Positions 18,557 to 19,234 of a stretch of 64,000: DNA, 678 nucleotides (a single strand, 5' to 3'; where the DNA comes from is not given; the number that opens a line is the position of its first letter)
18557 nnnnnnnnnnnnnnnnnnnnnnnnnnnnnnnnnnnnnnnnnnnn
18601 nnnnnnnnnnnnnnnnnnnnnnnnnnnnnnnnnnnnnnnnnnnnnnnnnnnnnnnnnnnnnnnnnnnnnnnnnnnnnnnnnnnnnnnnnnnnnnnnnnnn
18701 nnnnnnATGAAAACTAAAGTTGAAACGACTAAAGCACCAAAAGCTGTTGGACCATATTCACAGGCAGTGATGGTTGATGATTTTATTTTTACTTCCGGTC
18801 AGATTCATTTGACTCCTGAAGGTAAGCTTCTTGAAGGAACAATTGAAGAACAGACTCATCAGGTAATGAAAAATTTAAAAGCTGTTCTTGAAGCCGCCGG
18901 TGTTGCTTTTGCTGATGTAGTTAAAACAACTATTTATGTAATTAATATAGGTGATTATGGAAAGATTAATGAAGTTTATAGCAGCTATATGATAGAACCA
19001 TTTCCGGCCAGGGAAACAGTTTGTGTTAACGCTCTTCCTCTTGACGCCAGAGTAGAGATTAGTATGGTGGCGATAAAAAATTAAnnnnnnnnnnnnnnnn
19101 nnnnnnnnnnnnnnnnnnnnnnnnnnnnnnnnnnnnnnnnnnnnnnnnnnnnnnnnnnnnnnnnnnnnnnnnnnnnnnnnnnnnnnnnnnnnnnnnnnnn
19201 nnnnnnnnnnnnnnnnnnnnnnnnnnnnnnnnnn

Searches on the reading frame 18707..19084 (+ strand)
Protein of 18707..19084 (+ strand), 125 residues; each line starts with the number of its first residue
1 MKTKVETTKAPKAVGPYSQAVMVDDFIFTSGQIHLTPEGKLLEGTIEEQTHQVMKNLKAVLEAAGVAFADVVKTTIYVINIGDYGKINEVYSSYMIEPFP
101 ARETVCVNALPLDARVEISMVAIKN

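Call 74: search_protein_families(library=pfam, proteins=[window:18707-19084:+], max_evalue=0.001)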
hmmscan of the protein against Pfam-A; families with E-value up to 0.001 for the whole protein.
window:18707-19084:+ (125 aa): 1 family
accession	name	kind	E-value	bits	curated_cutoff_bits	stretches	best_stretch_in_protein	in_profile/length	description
PF01042.26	Ribonuc_L-PSP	-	2.4e-37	128.1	27.3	1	8-123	2-120/121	Endoribonuclease L-PSP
